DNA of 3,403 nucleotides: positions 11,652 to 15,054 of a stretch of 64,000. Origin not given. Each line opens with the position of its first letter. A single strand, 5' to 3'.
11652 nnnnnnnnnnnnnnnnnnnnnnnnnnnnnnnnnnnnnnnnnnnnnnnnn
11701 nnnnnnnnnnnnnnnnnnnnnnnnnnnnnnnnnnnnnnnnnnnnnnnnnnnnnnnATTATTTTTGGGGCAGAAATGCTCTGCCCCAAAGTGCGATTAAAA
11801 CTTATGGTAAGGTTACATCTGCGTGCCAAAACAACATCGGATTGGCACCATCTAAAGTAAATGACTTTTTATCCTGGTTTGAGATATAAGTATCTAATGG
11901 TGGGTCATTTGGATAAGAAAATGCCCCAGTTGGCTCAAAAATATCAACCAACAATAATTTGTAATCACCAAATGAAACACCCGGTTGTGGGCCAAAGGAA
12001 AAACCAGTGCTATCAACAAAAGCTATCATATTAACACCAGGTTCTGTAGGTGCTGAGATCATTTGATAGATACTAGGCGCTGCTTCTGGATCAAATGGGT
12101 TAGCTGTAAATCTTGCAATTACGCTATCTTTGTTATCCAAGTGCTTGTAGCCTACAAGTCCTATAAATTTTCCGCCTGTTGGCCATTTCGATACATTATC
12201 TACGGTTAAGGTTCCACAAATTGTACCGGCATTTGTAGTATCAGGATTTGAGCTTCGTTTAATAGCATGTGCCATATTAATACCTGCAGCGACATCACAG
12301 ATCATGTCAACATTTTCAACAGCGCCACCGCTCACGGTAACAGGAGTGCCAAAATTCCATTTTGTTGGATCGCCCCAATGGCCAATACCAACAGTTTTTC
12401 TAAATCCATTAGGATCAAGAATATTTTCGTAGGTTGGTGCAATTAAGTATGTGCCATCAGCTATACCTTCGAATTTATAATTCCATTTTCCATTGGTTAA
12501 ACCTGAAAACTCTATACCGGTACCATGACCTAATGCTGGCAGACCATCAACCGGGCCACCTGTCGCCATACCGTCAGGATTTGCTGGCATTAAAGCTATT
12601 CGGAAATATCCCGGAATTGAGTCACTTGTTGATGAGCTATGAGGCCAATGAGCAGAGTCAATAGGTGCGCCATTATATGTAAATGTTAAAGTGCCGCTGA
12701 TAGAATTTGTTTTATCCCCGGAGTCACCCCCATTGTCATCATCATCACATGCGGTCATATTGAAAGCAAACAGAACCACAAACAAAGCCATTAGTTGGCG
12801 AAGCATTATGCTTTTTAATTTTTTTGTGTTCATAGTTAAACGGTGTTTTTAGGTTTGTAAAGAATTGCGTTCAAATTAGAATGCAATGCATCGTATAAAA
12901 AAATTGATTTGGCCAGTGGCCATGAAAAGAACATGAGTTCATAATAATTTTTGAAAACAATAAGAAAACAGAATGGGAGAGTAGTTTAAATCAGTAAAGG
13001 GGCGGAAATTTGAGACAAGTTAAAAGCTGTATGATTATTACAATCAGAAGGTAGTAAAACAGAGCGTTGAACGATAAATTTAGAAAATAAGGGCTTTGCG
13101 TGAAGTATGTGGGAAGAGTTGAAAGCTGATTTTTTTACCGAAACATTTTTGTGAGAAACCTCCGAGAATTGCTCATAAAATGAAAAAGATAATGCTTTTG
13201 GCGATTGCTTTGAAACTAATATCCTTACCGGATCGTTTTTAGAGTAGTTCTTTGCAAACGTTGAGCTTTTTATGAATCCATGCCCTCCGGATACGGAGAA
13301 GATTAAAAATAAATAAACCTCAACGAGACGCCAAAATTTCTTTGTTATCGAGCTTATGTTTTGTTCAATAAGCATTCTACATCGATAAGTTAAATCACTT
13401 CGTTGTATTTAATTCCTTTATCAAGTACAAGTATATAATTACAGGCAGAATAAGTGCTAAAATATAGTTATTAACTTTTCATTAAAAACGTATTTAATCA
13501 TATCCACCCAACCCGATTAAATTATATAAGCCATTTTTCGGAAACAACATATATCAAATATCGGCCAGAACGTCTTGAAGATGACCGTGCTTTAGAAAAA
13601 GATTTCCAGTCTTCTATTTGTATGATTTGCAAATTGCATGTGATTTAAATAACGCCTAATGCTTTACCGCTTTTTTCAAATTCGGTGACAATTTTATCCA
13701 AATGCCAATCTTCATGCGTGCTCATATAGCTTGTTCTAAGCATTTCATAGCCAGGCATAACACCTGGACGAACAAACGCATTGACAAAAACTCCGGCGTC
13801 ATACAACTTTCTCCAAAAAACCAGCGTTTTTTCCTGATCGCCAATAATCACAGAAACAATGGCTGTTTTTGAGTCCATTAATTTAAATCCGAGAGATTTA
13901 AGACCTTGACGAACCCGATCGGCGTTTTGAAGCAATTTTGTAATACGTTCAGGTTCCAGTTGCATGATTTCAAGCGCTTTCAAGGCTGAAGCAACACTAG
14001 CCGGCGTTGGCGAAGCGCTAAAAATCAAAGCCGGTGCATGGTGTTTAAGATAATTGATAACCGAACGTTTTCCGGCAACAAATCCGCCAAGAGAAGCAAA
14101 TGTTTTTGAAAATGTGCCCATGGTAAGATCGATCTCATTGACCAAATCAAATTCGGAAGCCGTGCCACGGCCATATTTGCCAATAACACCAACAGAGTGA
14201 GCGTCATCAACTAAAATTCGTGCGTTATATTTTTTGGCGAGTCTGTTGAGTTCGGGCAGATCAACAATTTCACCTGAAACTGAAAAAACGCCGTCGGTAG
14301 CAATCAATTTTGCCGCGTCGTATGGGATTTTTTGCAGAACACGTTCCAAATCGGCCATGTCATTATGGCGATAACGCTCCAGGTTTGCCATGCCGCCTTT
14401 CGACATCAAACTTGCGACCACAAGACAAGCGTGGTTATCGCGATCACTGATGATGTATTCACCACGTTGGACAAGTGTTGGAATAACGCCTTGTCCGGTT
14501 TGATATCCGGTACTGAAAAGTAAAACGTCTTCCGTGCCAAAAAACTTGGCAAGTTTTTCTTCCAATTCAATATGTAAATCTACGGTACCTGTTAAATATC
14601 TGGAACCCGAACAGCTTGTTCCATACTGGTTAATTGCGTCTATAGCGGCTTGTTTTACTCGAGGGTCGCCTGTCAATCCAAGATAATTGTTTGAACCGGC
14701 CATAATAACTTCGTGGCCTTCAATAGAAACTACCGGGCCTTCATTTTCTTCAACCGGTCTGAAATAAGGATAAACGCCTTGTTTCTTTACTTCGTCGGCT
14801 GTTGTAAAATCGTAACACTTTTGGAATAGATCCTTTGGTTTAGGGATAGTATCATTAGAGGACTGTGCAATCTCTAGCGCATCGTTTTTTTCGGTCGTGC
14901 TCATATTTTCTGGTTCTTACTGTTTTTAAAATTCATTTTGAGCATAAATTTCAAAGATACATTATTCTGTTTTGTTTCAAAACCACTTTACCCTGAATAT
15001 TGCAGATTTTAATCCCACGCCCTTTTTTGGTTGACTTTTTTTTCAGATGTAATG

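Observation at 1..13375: Outer-membrane import module (lipoprotein plus TonB receptor) co-oriented with DUF169, two BchH-family chelatases and a PPO-like flavoprotein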

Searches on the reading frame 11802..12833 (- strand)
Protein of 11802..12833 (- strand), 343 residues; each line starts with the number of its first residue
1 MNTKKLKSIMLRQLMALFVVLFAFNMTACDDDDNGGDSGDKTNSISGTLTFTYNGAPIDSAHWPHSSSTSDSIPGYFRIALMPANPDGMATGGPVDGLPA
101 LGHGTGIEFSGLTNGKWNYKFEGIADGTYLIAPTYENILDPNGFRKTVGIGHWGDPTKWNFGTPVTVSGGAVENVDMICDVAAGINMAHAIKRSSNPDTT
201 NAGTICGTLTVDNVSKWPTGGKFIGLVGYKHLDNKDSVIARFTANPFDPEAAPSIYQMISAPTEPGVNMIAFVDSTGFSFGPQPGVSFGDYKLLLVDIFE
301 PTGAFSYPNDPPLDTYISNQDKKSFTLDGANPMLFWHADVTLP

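Call 3: search_protein_families(library=pfam, proteins=[window:11802-12833:-], max_evalue=0.01)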
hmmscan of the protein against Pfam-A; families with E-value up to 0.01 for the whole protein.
window:11802-12833:- (343 aa): 0 families

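Call 4: search_protein_families(library=ncbifam, proteins=[window:11802-12833:-], max_evalue=0.001)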
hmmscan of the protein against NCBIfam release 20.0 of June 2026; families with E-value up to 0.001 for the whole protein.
window:11802-12833:- (343 aa): 0 families

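Call 14: find_homologous_proteins(query=window:11802-12833:-)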
Query window:11802-12833:- (343 aa): 4 proteins with E <= 0.001 among 2849 candidates.
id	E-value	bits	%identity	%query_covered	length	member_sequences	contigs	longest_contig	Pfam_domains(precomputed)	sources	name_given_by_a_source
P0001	1.1e-234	796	100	100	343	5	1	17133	-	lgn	-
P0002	1.0e-155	536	69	96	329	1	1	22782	-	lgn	-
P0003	4.6e-131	455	61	100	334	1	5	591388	-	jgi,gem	-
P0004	1.5e-41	160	41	63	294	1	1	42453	-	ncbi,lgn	-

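Call 15: find_encoding_contigs(protein=P0003, flank=10000, max_places=3)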
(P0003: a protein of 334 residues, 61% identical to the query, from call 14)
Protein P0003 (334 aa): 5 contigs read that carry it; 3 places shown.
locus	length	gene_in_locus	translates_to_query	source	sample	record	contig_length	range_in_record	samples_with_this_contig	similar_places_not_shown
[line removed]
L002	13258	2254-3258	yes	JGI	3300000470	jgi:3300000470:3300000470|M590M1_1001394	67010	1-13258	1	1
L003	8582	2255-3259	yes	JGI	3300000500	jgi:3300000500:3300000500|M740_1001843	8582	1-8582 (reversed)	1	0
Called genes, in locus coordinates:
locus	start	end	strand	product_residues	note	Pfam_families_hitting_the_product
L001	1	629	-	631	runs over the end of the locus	PF00512:HisKA (weak), PF02518:HATPase_c, PF00072:Response_reg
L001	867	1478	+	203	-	PF01135:PCMT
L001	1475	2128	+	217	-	PF09335:VTT_dom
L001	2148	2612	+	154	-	PF01451:LMWPc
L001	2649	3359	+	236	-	PF00814:TsaD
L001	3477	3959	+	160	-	PF02410:RsfS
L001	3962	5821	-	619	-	PF07715:Plug, PF00593:TonB_dep_Rec_b-barrel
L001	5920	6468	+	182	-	PF01641:SelR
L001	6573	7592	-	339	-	PF01073:3Beta_HSD, PF01370:Epimerase, PF02719:Polysacc_synt_2, PF04321:RmlD_sub_bind, PF05368:NmrA, PF13460:NAD_binding_10, PF16363:GDP_Man_Dehyd, PF07993:NAD_binding_4, +2 more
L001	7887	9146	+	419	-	PF00155:Aminotran_1_2, PF00266:Aminotran_5, PF01053:Cys_Met_Meta_PP (weak), PF01212:Beta_elim_lyase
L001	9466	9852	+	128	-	-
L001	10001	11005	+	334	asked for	-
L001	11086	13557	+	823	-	PF13620:CarboxypepD_reg, PF13715:CarbopepD_reg_2, PF07715:Plug, PF00593:TonB_dep_Rec_b-barrel, PF25183:OMP_b-brl_4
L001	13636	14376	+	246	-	PF02596:DUF169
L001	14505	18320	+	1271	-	PF11965:DUF3479, PF02514:CobN-Mg_chel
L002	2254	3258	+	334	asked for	-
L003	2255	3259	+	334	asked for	-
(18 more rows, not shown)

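Call 16: find_encoding_contigs(protein=P0004, flank=10000, max_places=3)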
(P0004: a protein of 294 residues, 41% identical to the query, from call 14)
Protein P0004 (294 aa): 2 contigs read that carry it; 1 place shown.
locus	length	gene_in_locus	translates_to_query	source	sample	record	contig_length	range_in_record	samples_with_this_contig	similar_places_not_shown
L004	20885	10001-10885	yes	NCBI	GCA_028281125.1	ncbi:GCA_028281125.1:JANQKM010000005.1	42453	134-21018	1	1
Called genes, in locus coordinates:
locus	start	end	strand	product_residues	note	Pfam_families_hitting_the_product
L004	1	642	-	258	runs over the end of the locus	?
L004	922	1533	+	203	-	PF01135:PCMT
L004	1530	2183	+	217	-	PF09335:VTT_dom (weak)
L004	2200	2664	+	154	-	PF01451:LMWPc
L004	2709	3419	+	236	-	PF00814:TsaD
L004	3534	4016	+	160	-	PF02410:RsfS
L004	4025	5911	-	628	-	PF07715:Plug, PF00593:TonB_dep_Rec_b-barrel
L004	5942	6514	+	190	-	PF01641:SelR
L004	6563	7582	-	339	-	PF01073:3Beta_HSD, PF01370:Epimerase, PF02719:Polysacc_synt_2, PF04321:RmlD_sub_bind, PF05368:NmrA, PF13460:NAD_binding_10, PF16363:GDP_Man_Dehyd, PF07993:NAD_binding_4, +1 more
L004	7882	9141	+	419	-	PF00155:Aminotran_1_2, PF00266:Aminotran_5, PF01053:Cys_Met_Meta_PP (weak), PF01212:Beta_elim_lyase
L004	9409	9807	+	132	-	-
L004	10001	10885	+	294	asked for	-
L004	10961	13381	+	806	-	PF08308:PEGA (weak), PF13620:CarboxypepD_reg, PF13715:CarbopepD_reg_2, PF07715:Plug, PF00593:TonB_dep_Rec_b-barrel, PF25183:OMP_b-brl_4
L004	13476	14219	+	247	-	PF02596:DUF169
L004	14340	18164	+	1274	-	PF11965:DUF3479, PF02514:CobN-Mg_chel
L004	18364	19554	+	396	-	PF00070:Pyr_redox (faint), PF00890:FAD_binding_2 (weak), PF01266:DAO, PF01593:Amino_oxidase, PF01946:Thi4 (weak), PF03486:HI0933_like (faint), PF12831:FAD_oxidored (weak), PF13450:NAD_binding_8, +2 more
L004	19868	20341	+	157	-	-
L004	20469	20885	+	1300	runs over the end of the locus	PF11965:DUF3479, PF02514:CobN-Mg_chel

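Call 17: find_encoding_contigs(protein=P0002, flank=10000, max_places=3)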
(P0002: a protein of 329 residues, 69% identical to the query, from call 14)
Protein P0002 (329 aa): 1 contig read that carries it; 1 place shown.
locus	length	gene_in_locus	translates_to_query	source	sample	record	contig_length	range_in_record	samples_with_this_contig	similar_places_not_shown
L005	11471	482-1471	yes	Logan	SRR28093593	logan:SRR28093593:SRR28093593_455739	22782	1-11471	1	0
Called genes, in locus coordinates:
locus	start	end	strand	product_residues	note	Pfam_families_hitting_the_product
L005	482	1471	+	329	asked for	-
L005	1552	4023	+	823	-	PF13620:CarboxypepD_reg, PF13715:CarbopepD_reg_2, PF07715:Plug, PF00593:TonB_dep_Rec_b-barrel, PF25183:OMP_b-brl_4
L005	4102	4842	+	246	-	PF02596:DUF169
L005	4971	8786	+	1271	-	PF11965:DUF3479, PF02514:CobN-Mg_chel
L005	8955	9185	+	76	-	PF09720:Unstab_antitox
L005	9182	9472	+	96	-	PF05016:ParE_toxin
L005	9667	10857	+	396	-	PF00070:Pyr_redox (faint), PF00890:FAD_binding_2, PF01266:DAO, PF01593:Amino_oxidase, PF01946:Thi4 (weak), PF03486:HI0933_like (faint), PF12831:FAD_oxidored, PF13450:NAD_binding_8, +2 more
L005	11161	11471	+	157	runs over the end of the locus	-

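Call 54: predict_structure(alignment_id=A2)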
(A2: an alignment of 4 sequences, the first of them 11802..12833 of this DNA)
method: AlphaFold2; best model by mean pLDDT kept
length: 343 residues; sequences in the alignment: 4
mean_pLDDT: 55.1   pTM: 0.44
mean pLDDT of the five models: 55.1, 52.5, 51.4, 48.3, 39.9
residues with pLDDT >= 90: 0; 70-90: 87; 50-70: 121; < 50: 135
segments of 3 or more residues with pLDDT < 50: 21-39, 60-75, 95-111, 136-162, 182-202, 267-272, 274-282, 314-322, 329-333
pLDDT, mean of each block of 10 residues (from residue 1): 65 66 39 38 73 54 32 48 58 39 37 65 72 50 34 31 65 69 35 35 52 67 76 80 78 73 53 47 57 76 63 45 53 51 55
secondary structure, 60 per line:
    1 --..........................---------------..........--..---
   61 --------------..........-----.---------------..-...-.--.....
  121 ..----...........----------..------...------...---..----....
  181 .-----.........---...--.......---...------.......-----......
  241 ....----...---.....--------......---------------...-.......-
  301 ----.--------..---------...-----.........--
elements in order: H3-28 E44-53 E75-84 E116-122 E127-137 E165-167 E177-181 H187-195 E204-210 E223-229 H235-244 E255-259 E268-273 E289-291 E293-299 E325-327 E333-341

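Call 59: fold_search(model_id=the predicted structure, library=pdb)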
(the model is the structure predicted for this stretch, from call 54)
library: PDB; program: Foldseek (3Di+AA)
matches with E <= 10: 514; with E <= 0.001: 12
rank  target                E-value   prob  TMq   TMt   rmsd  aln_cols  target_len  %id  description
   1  4ecn                  1.4e-05  0.99  0.19  0.10  16.3       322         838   13  Crystal structure of a leucine-rich repeat protein (BT_0210) from Bacteroides thetaiotaomicron VPI-5482 at 2.80 A resolu (released 2012-05-23)
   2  6fwv_A                6.7e-05  0.98  0.17  0.12  16.7       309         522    9  The Bacillus anthracis TIE protein (released 2018-08-08)
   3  6fwv_B                2.7e-04  0.91  0.16  0.11  17.0       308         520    9  The Bacillus anthracis TIE protein (released 2018-08-08)
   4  3gld_B                3.5e-04  0.54  0.16  0.19  19.6       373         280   10  Crystal Structure of the Major Pilin from Streptococcus pyogenes E117A mutant (released 2009-06-02)
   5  3pay_B                5.0e-04  0.60  0.17  0.18  16.2       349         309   10  Crystal structure of a putative adhesin (BACOVA_04077) from Bacteroides ovatus at 2.50 A resolution (released 2010-11-10)
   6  3b2m_B                5.6e-04  0.57  0.17  0.20  19.5       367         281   10  Crystal Structure of the Major Pilin from Streptococcus pyogenes (released 2007-12-18)
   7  3pay_D                6.3e-04  0.66  0.18  0.19  15.5       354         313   10  Crystal structure of a putative adhesin (BACOVA_04077) from Bacteroides ovatus at 2.50 A resolution (released 2010-11-10)
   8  3gld_A                7.1e-04  0.44  0.16  0.19  19.6       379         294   10  Crystal Structure of the Major Pilin from Streptococcus pyogenes E117A mutant (released 2009-06-02)
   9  3gld_C                7.1e-04  0.28  0.13  0.15  19.5       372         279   10  Crystal Structure of the Major Pilin from Streptococcus pyogenes E117A mutant (released 2009-06-02)
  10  3b2m_C                7.9e-04  0.33  0.15  0.17  19.6       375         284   10  Crystal Structure of the Major Pilin from Streptococcus pyogenes (released 2007-12-18)
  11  4oq1                  1.0e-03  0.84  0.18  0.19  15.9       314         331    9  Structure of the Streptococcal ancillary pilin (released 2014-04-23)
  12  3b2m_A                1.0e-03  0.41  0.16  0.18  19.7       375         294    9  Crystal Structure of the Major Pilin from Streptococcus pyogenes (released 2007-12-18)
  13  3gle_C                1.3e-03  0.28  0.14  0.17  19.0       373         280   10  Crystal Structure of the Major Pilin from Streptococcus pyogenes N168A mutant (released 2009-06-02)
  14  3pay_C                1.7e-03  0.44  0.17  0.18  16.3       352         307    9  Crystal structure of a putative adhesin (BACOVA_04077) from Bacteroides ovatus at 2.50 A resolution (released 2010-11-10)
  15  6bbt_B                1.7e-03  0.20  0.12  0.15  19.2       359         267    8  Structure of the major pilin protein (T-13) from Streptococcus pyogenes serotype GAS131465 (released 2018-10-24)
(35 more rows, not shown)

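Call 73: search_protein_families(library=ncbifam, proteins=[L004:10961-13381:+], max_evalue=1e-20)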
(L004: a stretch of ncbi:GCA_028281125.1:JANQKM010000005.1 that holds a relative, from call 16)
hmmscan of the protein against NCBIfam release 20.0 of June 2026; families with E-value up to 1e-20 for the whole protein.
L004:10961-13381:+ (806 aa): 7 families
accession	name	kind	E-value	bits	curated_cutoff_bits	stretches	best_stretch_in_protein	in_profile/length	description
TIGR01785.1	TonB-hemin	subfamily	4.1e-52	177.5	316.85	1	458-806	317-677/677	TonB-dependent heme/hemoglobin receptor family protein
TIGR01786.1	TonB-hemlactrns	subfamily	3e-48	164.7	323.75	1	425-805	352-718/719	TonB-dependent hemoglobin/transferrin/lactoferrin family receptor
TIGR01779.1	TonB-B12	equivalog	1.5e-47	162.4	599.7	1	98-333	13-242/614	TonB-dependent vitamin B12 receptor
NF007926.1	PRK10641.1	equivalog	8.6e-39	133.6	836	1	90-269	4-177/617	TonB-dependent vitamin B12 receptor BtuB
TIGR01783.1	TonB-siderophor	subfamily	7.1e-35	120.7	223.5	0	472-785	343-620/649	TonB-dependent siderophore receptor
NF010010.0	PRK13483.1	equivalog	1.7e-25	89.1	927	0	96-250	16-169/660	ligand-gated channel protein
NF050067.1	TonBEntbctnRecCfrA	equivalog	3.5e-24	85.1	1200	0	101-245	14-158/698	TonB-dependent ferric enterobactin receptor CfrA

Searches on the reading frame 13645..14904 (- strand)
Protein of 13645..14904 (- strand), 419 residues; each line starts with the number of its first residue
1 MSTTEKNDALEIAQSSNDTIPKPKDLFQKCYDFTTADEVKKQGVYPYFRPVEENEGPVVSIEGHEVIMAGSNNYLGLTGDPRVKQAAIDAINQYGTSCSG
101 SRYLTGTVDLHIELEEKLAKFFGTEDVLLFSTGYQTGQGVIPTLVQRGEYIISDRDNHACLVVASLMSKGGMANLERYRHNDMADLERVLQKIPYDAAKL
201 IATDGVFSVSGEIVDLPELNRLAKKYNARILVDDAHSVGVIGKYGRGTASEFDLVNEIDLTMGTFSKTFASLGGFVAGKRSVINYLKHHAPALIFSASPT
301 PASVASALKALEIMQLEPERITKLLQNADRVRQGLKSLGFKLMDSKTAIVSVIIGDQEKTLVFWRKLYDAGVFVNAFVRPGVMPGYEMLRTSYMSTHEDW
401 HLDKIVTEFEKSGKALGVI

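Call 3: search_protein_families(library=pfam, proteins=[window:13645-14904:-], max_evalue=0.01)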
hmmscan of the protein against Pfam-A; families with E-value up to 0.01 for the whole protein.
window:13645-14904:- (419 aa): 5 families
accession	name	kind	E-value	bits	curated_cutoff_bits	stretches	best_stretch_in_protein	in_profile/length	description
PF00155.27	Aminotran_1_2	-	6.6e-52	177.3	19.7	1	67-406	4-358/361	Aminotransferase class I and II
PF00266.25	Aminotran_5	-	2.3e-08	33.9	21.5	1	107-239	41-181/371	Aminotransferase class-V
PF01212.27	Beta_elim_lyase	-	9.8e-08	32.1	27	1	113-346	36-276/288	Beta-eliminating lyase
PF01053.26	Cys_Met_Meta_PP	-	1.1e-06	27.9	27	1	112-240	55-180/381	Cys/Met metabolism PLP-dependent enzyme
PF06838.17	Met_gamma_lyase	-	0.0039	16.2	24.2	1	268-387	228-352/405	Methionine gamma-lyase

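Call 4: search_protein_families(library=ncbifam, proteins=[window:13645-14904:-], max_evalue=0.001)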
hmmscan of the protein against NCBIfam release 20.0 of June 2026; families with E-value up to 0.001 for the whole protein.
window:13645-14904:- (419 aa): 30 families (the best 25 are shown)
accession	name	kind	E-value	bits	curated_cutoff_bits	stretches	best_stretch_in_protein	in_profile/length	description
NF047600.1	SerpalmtaseCFB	equivalog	1.7e-143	478.1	640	1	24-416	3-392/395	serine palmitoyltransferase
TIGR00858.1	bioF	equivalog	1.1e-108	363.3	426.45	1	49-409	6-364/365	8-amino-7-oxononanoate synthase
TIGR01825.1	gly_Cac_T_rel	subfamily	6.6e-105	350.9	535.4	1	37-419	6-385/385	BioF/Kbl family PLP-dependent acyltransferase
NF005394.0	PRK06939.1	equivalog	1.1e-104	350.4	460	1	36-419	13-397/397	glycine C-acetyltransferase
NF047599.1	SerpalmtaseBetaP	equivalog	1e-101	340.5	500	1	36-416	14-393/394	serine palmitoyltransferase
NF047603.1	SerpalmtaseAlphaP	equivalog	2.6e-90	303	670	1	25-419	3-399/399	serine palmitoyltransferase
TIGR01822.1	2am3keto_CoA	equivalog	3.9e-86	289.4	493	1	37-419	10-393/393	glycine C-acetyltransferase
TIGR01821.1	5aminolev_synth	equivalog_domain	7.5e-69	232.5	338.55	1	37-415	12-396/402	5-aminolevulinate synthase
NF005526.0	PRK07179.1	equivalog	2.9e-53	180.9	428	1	64-408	54-391/407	alpha-hydroxyketone-type quorum-sensing autoinducer synthase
NF005697.0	PRK07505.1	subfamily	4.9e-41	140.7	342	1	49-411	33-397/405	hypothetical protein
NF004608.1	PRK05937.1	equivalog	9.2e-28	97.1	399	1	98-326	43-269/366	8-amino-7-oxononanoate synthase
NF000586.1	PRK00011.1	subfamily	4.9e-08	32.1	335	1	81-354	30-309/404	serine hydroxymethyltransferase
NF002877.0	PRK03317.1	equivalog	2.2e-07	30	409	1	180-381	147-344/374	histidinol-phosphate transaminase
NF002878.0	PRK03321.1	subfamily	3.4e-07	29.3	374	1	182-382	131-328/352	histidinol-phosphate transaminase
TIGR01979.1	sufS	subfamily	1.3e-05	24.3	475.1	1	146-238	107-200/403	SufS family cysteine desulfurase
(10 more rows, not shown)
